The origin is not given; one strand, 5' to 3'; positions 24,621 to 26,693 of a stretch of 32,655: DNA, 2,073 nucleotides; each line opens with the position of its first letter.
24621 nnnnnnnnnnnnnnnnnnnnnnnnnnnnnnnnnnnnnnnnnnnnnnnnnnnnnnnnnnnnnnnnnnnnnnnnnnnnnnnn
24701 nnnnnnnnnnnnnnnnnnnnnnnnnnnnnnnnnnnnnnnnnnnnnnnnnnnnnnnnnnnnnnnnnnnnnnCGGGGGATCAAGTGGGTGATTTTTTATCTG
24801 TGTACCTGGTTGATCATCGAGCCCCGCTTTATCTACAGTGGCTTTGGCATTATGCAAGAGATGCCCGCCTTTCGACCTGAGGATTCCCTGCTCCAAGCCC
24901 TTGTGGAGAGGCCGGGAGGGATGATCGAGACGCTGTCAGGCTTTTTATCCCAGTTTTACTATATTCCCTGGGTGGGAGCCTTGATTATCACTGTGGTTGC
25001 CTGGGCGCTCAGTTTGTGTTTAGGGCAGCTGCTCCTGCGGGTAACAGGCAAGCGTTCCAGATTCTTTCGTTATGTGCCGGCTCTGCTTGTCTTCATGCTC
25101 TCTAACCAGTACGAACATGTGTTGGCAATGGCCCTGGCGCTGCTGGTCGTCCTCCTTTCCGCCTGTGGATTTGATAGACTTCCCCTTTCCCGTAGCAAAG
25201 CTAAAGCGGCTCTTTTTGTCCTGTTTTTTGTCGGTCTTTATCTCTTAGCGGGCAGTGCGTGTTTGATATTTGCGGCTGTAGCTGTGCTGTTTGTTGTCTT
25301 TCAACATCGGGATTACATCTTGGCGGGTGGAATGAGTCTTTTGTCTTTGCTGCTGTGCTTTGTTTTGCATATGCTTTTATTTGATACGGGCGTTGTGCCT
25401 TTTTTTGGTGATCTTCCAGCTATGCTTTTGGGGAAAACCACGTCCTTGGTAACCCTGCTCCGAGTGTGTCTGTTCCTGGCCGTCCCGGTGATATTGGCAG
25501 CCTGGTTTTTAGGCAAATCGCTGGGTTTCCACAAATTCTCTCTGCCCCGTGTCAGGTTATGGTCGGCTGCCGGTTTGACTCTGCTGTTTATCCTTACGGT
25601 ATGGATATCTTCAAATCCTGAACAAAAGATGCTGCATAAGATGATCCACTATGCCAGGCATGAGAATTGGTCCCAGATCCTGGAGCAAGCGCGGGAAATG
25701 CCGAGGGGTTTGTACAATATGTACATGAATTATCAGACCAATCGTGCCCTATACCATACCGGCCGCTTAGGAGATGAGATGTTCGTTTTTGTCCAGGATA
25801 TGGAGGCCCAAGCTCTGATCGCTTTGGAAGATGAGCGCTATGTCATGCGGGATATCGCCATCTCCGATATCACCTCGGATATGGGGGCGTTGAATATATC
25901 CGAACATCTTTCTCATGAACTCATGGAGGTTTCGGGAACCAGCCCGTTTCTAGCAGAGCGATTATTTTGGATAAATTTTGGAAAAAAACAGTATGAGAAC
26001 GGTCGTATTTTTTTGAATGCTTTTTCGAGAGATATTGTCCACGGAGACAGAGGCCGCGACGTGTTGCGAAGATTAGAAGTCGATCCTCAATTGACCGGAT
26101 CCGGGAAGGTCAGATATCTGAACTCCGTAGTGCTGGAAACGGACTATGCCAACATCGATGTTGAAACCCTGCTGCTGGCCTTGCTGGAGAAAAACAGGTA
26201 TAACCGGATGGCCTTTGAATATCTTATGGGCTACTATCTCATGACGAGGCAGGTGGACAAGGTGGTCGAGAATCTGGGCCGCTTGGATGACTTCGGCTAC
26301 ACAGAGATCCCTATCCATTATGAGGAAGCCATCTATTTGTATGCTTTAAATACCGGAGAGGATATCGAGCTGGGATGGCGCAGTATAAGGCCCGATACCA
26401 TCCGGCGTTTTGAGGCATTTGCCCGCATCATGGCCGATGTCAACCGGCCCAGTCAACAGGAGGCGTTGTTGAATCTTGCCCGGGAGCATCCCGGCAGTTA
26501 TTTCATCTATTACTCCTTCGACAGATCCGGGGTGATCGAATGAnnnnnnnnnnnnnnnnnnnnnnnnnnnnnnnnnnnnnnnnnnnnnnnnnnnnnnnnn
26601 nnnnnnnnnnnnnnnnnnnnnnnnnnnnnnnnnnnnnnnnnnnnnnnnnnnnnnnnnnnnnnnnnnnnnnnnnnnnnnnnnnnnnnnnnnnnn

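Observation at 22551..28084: Coupled pair: a 1330-aa FtsX-like fusion lacking both ATPase-coupling motifs, plus an exported CXXCH beta-propeller protein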

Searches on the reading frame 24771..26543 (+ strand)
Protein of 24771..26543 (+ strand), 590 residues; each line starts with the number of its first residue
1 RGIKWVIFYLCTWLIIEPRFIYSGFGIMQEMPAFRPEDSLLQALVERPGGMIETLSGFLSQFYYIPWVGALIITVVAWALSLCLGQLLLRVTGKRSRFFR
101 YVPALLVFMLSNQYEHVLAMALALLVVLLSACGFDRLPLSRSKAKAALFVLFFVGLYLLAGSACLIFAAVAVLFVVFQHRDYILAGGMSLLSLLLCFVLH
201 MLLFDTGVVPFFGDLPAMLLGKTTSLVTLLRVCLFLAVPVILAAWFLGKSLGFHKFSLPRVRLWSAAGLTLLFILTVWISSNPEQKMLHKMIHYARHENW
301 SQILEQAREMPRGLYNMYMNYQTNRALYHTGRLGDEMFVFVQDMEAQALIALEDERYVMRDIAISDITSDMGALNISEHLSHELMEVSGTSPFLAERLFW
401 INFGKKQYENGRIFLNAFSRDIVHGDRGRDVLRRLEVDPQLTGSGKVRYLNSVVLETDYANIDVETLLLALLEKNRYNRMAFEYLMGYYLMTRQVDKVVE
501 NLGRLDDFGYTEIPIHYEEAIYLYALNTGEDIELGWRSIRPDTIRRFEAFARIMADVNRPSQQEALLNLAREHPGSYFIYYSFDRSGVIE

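Call 5: search_protein_families(library=pfam, proteins=[window:24774-26543:+], max_evalue=10)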
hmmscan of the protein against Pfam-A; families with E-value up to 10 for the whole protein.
window:24774-26543:+ (589 aa): 1 family
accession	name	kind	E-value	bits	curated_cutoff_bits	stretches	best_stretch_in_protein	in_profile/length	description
PF19529.4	DUF6057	-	5.4e-74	250.5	29.8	1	32-582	37-568/569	Family of unknown function (DUF6057)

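Call 20: find_homologous_proteins(query=window:24771-26543:+)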
Query window:24771-26543:+ (590 aa): 126 proteins with E <= 0.001 among 8000 candidates; the best 120 are listed.
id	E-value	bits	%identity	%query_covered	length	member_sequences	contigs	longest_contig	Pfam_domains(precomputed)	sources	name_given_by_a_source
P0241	0.0e+0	1131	84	100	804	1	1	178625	PF19529.5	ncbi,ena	-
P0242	1.4e-90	323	34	99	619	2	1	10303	PF19529.5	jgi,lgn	jgi:hypothetical protein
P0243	2.4e-87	312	32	99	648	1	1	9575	PF19529.5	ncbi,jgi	-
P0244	1.2e-85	307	33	98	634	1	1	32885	PF19529.5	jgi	-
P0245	8.2e-83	297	35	98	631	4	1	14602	PF19529.5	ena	-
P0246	1.2e-82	297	33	99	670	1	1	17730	PF19529.5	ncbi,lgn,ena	-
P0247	1.9e-82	296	34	99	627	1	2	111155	PF19529.5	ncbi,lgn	-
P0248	3.5e-82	295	33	100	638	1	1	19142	PF19529.5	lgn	-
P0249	1.4e-81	293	33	99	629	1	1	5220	PF19529.5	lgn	-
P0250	1.7e-81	293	31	99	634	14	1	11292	PF19529.5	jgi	-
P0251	1.2e-77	280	31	99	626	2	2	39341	PF19529.5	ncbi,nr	ncbi:MAG: hypothetical protein H8D56_04595 [Planctomycetes bacterium]|nr:hypothetical protein [Planc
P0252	3.0e-77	279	31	99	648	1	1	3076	PF19529.5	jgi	jgi:hypothetical protein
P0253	4.0e-77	279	31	99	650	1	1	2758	PF19529.5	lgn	-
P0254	6.4e-77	278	32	98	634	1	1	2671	PF19529.5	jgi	jgi:hypothetical protein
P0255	6.9e-77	278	33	99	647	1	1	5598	PF19529.5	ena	-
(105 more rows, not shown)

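Call 21: find_encoding_contigs(protein=P0241, flank=10000, max_places=2)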
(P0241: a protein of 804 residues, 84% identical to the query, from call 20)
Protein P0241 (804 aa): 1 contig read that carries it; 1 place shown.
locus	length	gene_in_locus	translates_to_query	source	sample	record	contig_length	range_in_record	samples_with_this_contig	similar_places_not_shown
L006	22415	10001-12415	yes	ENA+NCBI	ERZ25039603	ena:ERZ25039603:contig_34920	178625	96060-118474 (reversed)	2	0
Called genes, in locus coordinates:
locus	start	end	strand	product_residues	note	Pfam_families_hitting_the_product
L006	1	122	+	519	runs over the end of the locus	PF22848:ASD1_dom, PF06964:Alpha-L-AF_C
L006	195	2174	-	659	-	PF07944:Beta-AFase-like_GH127_cat, PF20736:Glyco_hydro127M, PF20737:Glyco_hydro127C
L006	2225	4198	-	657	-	PF14508:GH97_N, PF10566:Glyco_hydro_97, PF14509:GH97_C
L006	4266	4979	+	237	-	PF00702:Hydrolase, PF12710:HAD (weak), PF13419:HAD_2, PF13242:Hydrolase_like (weak)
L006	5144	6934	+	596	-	PF00474:SSF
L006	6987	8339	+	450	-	PF00324:AA_permease, PF13520:AA_permease_2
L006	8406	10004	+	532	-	PF12704:MacB_PCD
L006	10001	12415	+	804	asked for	PF19529:DUF6057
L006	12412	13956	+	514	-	PF26550:Tricorn_2nd (faint), PF07676:PD40 (faint)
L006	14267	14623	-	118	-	-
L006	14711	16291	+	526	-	PF02012:BNR (faint), PF15899:BNR_6 (faint), PF15902:Sortilin-Vps10 (faint)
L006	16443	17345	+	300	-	-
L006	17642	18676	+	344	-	PF09594:GT87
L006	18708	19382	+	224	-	PF00657:Lipase_GDSL, PF13472:Lipase_GDSL_2, PF17182:OSK (weak)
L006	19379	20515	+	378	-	PF18958:DUF5700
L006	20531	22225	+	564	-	PF01979:Amidohydro_1 (faint), PF07969:Amidohydro_3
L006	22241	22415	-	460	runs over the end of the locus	PF00282:Pyridoxal_deC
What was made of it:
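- One relative (L006) has the gene split into 532-aa and 804-aa ORFs (call 21).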

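Call 44: predict_structure(alignment_id=A2)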
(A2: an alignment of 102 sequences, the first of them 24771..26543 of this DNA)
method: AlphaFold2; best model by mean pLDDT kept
length: 590 residues; sequences in the alignment: 102
mean_pLDDT: 92.0   pTM: 0.91
mean pLDDT of the five models: 92.0, 90.9, 90.8, 90.4, 90.1
residues with pLDDT >= 90: 460; 70-90: 102; 50-70: 28; < 50: 0
segments of 3 or more residues with pLDDT < 50: none
pLDDT, mean of each block of 10 residues (from residue 1): 93 97 92 80 87 94 97 98 97 91 97 96 98 92 95 96 96 95 97 94 73 78 91 96 94 71 72 92 94 96 96 89 96 97 73 71 93 95 91 95 98 96 95 98 96 89 91 97 97 97 96 98 97 93 97 87 90 94 86
secondary structure, 60 per line:
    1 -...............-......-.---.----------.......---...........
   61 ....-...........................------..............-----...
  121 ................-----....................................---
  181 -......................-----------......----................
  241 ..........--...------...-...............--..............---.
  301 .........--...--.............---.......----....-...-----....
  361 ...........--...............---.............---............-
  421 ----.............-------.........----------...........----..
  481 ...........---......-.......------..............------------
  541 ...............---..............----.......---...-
elements in order: H2-16 H18-23 H40-46 H50-64 H66-92 H99-112 H118-136 H142-177 H182-203 H215-220 H225-250 H266-280 H283-296 H300-309 H317-329 H333-339 H344-347 H357-371 H374-388 H392-404 H408-419 H425-437 H445-453 H464-474 H479-491 H495-500 H502-508 H515-528 H541-555 H559-572 H577-583
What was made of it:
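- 24771..25616 (+): DUF6057 membrane domain (aa 741-1022), about 7 TM helices. Its own first helix is retained (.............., matching the family consensus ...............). AlphaFold2 model with pLDDT 92 (call 44).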

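Call 47: fold_search(model_id=the predicted structure, library=pdb)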
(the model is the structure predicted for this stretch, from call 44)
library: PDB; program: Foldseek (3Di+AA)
matches with E <= 10: 615; with E <= 0.001: 0
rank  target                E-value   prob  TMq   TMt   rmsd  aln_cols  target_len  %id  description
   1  9rtt_Q                7.2e-02  0.35  0.12  0.09  22.9       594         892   10  Activated Elongation Complex with IWS1 and ELOF1 (released 2025-09-03)
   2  6c6k_A                1.2e-01  0.80  0.18  0.22  22.0       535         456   11  Structural basis for preferential recognition of cap 0 RNA by a human IFIT1-IFIT3 protein complex (released 2018-04-04)
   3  8j8p_C                1.6e-01  0.44  0.17  0.12  24.9       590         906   11  Structure of the four-component Paf1 complex from Saccharomyces eubayanus (released 2023-05-24)
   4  6z4q                  1.9e-01  0.16  0.10  0.12  22.8       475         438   14  Crystal structure of the neurotensin receptor 1 in complex with the small-molecule inverse agonist SR142948A (released 2021-02-10)
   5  5w5h_A                2.0e-01  0.66  0.19  0.24  22.7       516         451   11  Human IFIT1 dimer with m7Gppp-AAAA (released 2017-07-19)
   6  8odn_B                2.3e-01  0.99  0.18  0.48  13.8       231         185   14  RcpA-TadD with C13 symmetry from the Pseudomonas aeruginosa Tight Adherence Secretion System (released 2023-09-27)
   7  5udk_A                2.6e-01  0.60  0.18  0.22  22.5       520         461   11  IFIT1 monomeric mutant (L457E/L464E) with PPP-AAAA (released 2017-03-01)
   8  5g05_F                2.6e-01  0.47  0.16  0.19  22.2       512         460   12  Cryo-EM structure of combined apo phosphorylated APC (released 2016-05-25)
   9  7dkh_A                2.7e-01  0.38  0.18  0.13  25.3       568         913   11  Crystal structure of the Ctr9/Paf1/Cdc73/Rtf1 quaternary complex (released 2021-11-24)
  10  4ui9_Y                2.9e-01  0.60  0.20  0.24  23.5       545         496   12  Atomic structure of the human Anaphase-Promoting Complex (released 2015-06-17)
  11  6ted_Q                2.9e-01  0.21  0.14  0.10  24.7       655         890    9  Structure of complete, activated transcription complex Pol II-DSIF-PAF-SPT6 uncovers allosteric elongation activation  (released 2020-07-22)
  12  9bv3_W                3.0e-01  0.23  0.12  0.15  22.0       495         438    9  M1B Midnolin-Proteasome (released 2025-06-11)
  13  6q6g_Y                3.1e-01  0.66  0.22  0.26  24.8       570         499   10  Cryo-EM structure of the APC/C-Cdc20-Cdk2-cyclinA2-Cks2 complex, the D1 box class (released 2019-09-11)
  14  4hot_A                3.2e-01  0.47  0.17  0.20  23.5       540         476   12  Crystal Structure of Full-Length Human IFIT5 with 5`-triphosphate Oligoadenine (released 2013-01-23)
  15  2y4t_B                3.5e-01  0.25  0.13  0.17  25.4       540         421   12  Crystal structure of the human co-chaperone P58(IPK) (released 2011-08-10)
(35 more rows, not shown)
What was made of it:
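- All matches were to TPR proteins through the C-terminal half (calls 44, 47).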

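Call 50: search_protein_families(library=pfam, alignment_id=A3, max_evalue=1)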
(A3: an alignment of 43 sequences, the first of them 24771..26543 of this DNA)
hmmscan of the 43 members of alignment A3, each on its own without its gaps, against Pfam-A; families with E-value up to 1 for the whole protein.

A. member 1, window:24771-26543:+ (590 aa): 1 family
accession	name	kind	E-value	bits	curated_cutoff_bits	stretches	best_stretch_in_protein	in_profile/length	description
PF19529.4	DUF6057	-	5.2e-74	250.6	29.8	1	33-583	37-568/569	Family of unknown function (DUF6057)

B. families by the number of members that match (of 43 scanned): 37 families (the first 25 are shown)
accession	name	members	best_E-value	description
PF19529.4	DUF6057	43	1.8e-126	Family of unknown function (DUF6057)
PF14559.12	TPR_19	7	0.0039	Tetratricopeptide repeat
PF13432.12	TPR_16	2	0.0005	Tetratricopeptide repeat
PF13428.12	TPR_14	2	0.13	Tetratricopeptide repeat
PF23694.1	YmiC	2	0.15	YmiC-like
PF16118.10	DUF4834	2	0.19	Domain of unknown function (DUF4834)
PF17874.7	TPR_MalT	1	0.00066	MalT-like TPR region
PF12787.12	EcsC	1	0.0021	EcsC protein family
PF25632.1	Fusello_VP2_Capsid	1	0.0046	Fusellovirus capsid protein VP2 family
PF14516.12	AAA_35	1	0.0057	AAA-like domain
PF22160.1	PSMA-like_C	1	0.0082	Maltose-forming alpha-amylase-like, C-terminal domain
PF01384.25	PHO4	1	0.0084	Phosphate transporter family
PF04411.18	PDDEXK_7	1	0.041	PD-(D/E)XK nuclease superfamily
PF17439.7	DUF5418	1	0.074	Family of unknown function (DUF5418)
PF09990.14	DUF2231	1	0.074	Predicted membrane protein (DUF2231)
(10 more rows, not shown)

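Call 78: search_solved_structures(query=A3, max_evalue=10)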
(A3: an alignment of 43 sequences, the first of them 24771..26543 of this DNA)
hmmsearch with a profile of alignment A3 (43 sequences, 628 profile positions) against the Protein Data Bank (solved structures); distinct sequences matched with E-value up to 10: 2.
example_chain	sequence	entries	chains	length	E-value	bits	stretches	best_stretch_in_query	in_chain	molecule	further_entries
8qag_A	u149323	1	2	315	0.0033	19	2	199-319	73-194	sc-CC-6-95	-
9jg8_A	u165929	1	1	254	0.73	11.2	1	415-472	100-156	Bacteroides T6SS Adapter Protein C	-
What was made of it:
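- A PDB profile search found nothing (call 78).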
